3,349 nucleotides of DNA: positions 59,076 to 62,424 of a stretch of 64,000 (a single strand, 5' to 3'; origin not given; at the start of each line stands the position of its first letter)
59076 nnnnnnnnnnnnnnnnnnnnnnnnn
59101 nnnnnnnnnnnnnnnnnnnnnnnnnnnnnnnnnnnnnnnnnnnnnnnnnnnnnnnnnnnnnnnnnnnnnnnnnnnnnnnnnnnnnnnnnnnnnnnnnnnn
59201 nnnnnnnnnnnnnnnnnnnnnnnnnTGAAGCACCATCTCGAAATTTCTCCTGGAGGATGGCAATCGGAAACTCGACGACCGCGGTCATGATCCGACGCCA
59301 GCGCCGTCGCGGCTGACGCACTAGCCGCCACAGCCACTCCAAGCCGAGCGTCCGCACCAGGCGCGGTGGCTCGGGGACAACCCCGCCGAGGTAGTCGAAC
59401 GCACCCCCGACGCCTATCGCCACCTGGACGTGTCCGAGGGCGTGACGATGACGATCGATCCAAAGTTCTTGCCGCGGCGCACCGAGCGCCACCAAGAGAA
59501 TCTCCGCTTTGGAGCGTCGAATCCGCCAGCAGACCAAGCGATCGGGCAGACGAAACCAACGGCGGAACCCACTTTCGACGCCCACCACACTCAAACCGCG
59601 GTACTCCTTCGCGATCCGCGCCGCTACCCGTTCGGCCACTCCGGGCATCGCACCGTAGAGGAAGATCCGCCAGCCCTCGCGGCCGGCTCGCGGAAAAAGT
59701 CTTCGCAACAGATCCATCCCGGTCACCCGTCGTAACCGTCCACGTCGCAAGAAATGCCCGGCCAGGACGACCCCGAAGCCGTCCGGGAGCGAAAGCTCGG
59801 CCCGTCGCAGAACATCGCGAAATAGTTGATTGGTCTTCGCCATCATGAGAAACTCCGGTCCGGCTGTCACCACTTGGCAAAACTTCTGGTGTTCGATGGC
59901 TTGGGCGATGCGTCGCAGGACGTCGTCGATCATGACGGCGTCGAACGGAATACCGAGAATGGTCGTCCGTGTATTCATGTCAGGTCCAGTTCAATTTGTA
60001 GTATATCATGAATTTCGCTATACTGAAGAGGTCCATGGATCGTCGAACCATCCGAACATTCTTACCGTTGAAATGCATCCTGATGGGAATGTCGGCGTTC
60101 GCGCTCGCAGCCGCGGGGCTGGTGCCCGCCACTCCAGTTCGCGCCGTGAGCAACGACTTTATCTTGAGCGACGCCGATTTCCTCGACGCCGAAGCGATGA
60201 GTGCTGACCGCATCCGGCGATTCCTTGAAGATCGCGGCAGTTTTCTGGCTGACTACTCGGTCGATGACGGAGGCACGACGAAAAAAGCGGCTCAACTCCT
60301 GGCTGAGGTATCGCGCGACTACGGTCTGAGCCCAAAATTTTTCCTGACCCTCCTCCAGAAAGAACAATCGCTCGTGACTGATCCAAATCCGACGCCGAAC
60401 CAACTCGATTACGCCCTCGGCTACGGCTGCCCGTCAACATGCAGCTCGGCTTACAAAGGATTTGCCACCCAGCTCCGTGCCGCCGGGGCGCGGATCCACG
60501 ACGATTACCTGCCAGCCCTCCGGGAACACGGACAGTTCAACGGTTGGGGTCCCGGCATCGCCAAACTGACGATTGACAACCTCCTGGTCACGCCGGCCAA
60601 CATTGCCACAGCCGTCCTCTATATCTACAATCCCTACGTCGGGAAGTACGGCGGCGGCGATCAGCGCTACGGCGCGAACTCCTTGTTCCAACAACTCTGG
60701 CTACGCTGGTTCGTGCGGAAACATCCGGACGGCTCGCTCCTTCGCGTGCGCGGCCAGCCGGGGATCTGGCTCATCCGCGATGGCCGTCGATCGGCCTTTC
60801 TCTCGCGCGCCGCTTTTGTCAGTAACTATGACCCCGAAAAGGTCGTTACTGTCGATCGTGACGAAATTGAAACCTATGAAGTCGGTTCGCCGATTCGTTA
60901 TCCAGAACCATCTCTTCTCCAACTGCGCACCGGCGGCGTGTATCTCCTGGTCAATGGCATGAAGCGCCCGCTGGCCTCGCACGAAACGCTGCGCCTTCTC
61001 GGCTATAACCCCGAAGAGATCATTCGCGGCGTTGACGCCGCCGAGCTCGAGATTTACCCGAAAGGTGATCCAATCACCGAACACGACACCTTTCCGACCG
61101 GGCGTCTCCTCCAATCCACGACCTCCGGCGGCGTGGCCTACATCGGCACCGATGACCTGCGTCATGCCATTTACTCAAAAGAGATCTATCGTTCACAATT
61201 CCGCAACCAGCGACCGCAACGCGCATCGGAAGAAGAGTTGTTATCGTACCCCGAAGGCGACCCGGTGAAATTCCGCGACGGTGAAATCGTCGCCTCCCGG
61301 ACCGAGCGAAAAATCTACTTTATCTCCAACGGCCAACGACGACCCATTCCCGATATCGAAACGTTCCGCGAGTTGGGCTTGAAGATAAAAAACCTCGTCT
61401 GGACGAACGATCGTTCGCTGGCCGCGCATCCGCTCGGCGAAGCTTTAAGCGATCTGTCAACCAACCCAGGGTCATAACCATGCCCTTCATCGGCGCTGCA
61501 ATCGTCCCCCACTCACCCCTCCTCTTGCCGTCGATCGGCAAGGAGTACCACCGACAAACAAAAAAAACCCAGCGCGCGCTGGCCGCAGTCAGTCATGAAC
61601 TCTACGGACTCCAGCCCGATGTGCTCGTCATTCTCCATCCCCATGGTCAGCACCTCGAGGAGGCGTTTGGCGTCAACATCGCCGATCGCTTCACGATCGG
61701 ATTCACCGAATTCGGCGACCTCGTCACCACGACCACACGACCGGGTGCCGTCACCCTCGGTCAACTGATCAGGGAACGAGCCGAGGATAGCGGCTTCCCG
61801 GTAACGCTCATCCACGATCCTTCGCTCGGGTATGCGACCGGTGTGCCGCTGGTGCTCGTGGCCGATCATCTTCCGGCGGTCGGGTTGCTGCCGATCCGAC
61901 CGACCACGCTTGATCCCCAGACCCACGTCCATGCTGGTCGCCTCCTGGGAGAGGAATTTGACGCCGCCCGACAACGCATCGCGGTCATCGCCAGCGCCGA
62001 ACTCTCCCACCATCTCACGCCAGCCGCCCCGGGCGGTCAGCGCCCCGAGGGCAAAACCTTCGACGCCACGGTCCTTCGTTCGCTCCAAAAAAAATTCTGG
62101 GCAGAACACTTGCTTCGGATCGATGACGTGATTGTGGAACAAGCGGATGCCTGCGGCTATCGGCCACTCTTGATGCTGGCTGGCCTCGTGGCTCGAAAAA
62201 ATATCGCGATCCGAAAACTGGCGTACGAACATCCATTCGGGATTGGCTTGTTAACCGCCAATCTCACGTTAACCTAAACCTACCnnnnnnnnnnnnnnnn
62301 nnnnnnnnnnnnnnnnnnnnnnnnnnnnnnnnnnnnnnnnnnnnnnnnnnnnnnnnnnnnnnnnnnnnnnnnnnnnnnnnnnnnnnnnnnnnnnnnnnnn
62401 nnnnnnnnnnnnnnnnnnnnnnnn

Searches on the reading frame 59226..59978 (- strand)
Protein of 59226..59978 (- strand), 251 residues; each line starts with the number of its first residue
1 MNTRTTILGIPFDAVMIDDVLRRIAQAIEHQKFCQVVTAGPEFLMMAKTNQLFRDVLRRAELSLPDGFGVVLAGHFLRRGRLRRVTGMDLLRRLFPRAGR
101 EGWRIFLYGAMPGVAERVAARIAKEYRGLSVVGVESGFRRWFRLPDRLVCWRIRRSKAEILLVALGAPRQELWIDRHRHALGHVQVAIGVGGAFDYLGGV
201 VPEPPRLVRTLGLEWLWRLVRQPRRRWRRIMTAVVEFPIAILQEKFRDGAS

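Call 76: search_protein_families(library=pfam, proteins=[window:59226-59978:-], max_evalue=0.00001)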
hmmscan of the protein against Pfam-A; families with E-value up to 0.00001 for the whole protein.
window:59226-59978:- (251 aa): 1 family
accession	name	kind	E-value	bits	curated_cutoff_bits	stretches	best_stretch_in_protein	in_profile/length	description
PF03808.19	Glyco_tran_WecG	-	1.3e-53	181.7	27.4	1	60-229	1-167/168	Glycosyl transferase WecG/TagA/CpsF family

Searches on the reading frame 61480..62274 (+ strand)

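Call 76: search_protein_families(library=pfam, proteins=[window:61480-62274:+], max_evalue=0.00001)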
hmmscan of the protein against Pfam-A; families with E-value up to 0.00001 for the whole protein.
window:61480-62274:+ (265 aa): 1 family
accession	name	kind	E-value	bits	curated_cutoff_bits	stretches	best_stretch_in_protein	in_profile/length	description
PF02900.23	LigB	-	7.9e-24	84.6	26.3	1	6-256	2-265/269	Catalytic LigB subunit of aromatic ring-opening dioxygenase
